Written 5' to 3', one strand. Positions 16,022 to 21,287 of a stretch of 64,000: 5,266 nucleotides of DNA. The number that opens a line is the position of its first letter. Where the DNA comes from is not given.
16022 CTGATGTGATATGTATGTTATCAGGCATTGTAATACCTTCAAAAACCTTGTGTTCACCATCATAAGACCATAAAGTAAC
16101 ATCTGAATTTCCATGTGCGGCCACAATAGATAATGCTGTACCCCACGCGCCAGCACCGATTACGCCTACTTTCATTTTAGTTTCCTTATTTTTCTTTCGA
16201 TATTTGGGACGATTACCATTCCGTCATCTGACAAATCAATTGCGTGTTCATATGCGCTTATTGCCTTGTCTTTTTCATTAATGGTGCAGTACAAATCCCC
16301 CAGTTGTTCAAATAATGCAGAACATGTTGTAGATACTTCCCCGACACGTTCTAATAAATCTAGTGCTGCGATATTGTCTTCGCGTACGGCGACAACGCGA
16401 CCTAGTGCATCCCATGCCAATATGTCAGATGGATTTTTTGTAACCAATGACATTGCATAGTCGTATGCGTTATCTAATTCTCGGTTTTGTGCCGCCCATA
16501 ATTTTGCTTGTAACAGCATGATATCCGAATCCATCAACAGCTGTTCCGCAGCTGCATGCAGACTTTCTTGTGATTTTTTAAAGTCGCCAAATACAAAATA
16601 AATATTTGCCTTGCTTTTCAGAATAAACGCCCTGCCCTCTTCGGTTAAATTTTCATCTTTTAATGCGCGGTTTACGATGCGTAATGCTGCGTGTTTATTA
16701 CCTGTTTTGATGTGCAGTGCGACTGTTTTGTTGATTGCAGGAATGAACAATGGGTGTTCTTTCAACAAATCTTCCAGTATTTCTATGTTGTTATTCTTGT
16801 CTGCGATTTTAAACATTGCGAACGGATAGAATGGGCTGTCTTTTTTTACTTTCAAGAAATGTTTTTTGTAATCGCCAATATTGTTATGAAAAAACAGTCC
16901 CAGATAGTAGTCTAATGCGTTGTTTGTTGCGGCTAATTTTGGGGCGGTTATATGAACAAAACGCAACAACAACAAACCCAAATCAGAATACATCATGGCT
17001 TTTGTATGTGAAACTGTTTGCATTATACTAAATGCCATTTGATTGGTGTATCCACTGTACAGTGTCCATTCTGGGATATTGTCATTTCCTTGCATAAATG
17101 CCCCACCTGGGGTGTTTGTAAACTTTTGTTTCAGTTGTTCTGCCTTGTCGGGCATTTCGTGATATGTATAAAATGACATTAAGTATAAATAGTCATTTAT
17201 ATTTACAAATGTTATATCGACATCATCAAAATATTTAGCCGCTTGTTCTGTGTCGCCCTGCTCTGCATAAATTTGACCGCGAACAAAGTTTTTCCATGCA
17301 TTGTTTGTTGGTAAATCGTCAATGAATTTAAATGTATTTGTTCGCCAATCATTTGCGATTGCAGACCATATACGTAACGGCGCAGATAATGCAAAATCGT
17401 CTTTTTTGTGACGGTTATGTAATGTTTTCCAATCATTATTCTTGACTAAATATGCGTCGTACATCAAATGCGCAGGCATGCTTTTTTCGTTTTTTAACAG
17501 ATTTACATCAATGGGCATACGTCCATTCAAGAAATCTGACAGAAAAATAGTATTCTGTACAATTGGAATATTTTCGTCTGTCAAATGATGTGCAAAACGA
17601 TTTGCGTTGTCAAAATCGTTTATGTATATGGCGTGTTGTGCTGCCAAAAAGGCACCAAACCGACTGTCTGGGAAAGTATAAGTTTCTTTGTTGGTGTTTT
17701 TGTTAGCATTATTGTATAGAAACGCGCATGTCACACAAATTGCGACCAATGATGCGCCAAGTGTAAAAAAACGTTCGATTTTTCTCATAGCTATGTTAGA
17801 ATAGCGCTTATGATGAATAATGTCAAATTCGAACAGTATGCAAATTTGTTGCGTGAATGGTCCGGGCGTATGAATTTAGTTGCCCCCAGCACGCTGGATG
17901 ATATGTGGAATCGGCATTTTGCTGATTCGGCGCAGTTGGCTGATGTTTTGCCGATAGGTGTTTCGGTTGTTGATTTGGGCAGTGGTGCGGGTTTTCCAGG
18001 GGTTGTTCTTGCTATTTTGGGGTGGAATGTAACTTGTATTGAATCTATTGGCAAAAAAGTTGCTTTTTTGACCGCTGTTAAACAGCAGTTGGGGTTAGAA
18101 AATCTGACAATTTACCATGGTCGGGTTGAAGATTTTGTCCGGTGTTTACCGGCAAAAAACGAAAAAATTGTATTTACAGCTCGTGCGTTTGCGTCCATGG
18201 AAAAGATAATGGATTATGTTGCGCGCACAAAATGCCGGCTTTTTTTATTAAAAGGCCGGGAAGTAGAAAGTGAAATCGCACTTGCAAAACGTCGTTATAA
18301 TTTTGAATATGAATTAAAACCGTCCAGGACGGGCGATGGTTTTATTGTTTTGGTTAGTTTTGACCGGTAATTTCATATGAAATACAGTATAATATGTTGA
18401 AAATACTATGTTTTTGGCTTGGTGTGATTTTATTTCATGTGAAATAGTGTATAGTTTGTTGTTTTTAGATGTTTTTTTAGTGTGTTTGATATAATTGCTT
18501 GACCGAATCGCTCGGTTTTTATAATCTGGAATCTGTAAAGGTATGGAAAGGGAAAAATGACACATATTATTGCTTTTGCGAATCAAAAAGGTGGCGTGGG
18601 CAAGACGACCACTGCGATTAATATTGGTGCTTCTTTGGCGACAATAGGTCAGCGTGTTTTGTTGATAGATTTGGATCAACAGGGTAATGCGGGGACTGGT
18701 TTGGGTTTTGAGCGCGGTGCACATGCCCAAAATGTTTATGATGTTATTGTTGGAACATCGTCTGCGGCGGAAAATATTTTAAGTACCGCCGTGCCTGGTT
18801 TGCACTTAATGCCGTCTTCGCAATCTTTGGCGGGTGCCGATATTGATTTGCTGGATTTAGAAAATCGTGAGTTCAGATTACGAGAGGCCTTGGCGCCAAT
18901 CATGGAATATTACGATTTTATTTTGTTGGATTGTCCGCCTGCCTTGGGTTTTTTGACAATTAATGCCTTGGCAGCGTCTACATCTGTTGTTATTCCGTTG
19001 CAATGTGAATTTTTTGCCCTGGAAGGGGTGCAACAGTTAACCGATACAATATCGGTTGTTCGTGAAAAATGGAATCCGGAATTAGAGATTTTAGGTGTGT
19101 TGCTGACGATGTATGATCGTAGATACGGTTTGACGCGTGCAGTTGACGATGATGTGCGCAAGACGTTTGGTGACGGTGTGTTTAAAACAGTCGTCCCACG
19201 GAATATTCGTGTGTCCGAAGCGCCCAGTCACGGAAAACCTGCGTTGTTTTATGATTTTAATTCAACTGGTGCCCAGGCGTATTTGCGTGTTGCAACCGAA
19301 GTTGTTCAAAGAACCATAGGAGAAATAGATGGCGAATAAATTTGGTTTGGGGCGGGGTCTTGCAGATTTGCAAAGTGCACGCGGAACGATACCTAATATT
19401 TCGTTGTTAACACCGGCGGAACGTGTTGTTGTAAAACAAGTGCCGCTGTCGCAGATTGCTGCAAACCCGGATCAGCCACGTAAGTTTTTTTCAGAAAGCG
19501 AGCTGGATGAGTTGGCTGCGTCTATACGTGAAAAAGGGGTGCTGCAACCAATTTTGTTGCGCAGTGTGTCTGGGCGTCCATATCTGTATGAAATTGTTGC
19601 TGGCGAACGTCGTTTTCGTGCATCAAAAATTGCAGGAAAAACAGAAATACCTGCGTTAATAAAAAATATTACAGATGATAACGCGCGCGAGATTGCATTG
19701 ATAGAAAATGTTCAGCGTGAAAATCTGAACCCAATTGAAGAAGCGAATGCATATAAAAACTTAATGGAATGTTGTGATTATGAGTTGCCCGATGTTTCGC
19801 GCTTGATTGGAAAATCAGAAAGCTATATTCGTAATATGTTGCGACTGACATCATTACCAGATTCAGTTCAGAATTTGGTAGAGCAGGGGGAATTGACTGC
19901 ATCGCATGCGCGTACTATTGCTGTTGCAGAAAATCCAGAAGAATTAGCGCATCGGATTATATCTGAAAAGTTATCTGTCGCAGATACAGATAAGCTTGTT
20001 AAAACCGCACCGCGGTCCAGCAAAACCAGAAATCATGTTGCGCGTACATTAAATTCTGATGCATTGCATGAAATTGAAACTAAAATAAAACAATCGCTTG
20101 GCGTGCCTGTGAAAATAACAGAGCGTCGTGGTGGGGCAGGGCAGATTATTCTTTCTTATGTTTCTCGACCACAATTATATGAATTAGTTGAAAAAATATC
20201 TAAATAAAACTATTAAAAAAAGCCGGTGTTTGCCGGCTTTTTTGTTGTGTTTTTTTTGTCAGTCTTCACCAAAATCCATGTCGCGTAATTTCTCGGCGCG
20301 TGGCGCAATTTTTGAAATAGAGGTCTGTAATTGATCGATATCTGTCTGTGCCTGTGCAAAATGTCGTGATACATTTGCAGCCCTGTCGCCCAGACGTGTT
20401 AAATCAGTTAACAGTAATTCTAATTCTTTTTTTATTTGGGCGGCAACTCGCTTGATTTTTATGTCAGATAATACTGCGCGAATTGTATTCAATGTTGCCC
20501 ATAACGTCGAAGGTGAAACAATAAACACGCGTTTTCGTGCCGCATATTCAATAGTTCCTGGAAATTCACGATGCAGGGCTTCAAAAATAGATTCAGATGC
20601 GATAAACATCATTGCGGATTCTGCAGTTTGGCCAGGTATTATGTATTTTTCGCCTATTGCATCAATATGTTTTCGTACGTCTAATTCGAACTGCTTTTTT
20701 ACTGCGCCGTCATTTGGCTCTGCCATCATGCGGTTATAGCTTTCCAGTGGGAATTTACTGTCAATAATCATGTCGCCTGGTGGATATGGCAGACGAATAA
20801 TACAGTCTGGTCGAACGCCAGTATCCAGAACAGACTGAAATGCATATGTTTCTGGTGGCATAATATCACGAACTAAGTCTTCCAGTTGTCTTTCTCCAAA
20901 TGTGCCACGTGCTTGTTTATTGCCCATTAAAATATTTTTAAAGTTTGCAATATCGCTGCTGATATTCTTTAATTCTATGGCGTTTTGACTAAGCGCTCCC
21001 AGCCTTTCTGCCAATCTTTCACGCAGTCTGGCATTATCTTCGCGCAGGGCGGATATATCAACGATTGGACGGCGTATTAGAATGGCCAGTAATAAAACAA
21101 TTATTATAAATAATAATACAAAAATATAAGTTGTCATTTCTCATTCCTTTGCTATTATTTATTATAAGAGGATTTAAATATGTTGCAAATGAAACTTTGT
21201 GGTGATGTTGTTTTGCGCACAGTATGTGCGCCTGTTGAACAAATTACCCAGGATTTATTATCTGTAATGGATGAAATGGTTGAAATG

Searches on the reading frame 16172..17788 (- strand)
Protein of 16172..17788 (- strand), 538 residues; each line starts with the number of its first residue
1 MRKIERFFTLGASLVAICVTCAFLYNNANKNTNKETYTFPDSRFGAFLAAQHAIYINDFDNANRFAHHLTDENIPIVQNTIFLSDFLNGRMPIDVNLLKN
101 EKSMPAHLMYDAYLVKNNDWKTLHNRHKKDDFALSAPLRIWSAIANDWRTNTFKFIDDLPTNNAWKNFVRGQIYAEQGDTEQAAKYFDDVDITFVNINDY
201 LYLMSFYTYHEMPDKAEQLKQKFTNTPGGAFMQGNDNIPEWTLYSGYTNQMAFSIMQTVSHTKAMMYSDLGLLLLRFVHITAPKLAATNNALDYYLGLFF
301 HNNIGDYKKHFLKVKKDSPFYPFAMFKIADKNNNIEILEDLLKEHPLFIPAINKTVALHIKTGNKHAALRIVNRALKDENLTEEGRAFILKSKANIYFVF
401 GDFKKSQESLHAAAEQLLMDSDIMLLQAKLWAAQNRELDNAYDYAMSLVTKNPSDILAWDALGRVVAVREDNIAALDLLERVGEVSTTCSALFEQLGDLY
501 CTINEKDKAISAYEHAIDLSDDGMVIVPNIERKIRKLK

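Call 24: search_protein_families(library=pfam, proteins=[window:16172-17788:-], max_evalue=0.00001)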
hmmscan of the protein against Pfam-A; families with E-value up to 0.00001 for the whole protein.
window:16172-17788:- (538 aa): 5 families
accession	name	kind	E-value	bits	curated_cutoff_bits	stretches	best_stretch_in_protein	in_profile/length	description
PF13428.12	TPR_14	-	3.7e-09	36.8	23.5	0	432-464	11-43/44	Tetratricopeptide repeat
PF07719.23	TPR_2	-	2.3e-08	34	27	0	168-188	5-25/34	Tetratricopeptide repeat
PF13424.12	TPR_12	-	2.8e-07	31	30.1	0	473-520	27-75/77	Tetratricopeptide repeat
PF00515.34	TPR_1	-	3.9e-07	30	27.8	0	170-188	7-25/34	Tetratricopeptide repeat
PF13181.12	TPR_8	-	5.2e-07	29.8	25.7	0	495-520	6-31/34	Tetratricopeptide repeat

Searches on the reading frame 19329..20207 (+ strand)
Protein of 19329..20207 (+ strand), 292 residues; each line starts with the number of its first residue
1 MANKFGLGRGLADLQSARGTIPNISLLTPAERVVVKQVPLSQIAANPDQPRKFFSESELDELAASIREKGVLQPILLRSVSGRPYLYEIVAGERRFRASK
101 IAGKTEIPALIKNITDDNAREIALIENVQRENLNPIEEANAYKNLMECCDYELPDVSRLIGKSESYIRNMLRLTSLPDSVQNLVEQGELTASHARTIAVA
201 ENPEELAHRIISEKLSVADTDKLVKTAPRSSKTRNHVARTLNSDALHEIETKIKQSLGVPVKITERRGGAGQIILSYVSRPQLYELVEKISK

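Call 24: search_protein_families(library=pfam, proteins=[window:19329-20207:+], max_evalue=0.00001)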
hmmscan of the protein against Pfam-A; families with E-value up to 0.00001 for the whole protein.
window:19329-20207:+ (292 aa): 3 families
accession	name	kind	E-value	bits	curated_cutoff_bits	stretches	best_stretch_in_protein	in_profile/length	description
PF02195.25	ParB_N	-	6.7e-33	113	26.3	1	35-129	3-95/95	ParB N-terminal domain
PF17762.8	HTH_ParB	-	3.9e-27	94.8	22.6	1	131-226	1-99/102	ParB HTH domain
PF23552.2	ParB_C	-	4.5e-06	26.5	23.8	0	248-290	7-49/50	ParB dimerisation domain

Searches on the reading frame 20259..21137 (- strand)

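Call 24: search_protein_families(library=pfam, proteins=[window:20259-21137:-], max_evalue=0.00001)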
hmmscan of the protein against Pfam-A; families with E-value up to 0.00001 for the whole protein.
window:20259-21137:- (292 aa): 1 family
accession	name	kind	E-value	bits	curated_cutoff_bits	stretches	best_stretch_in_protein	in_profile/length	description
PF02646.22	RmuC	-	4.3e-57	193.9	26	1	32-289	18-286/291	RmuC family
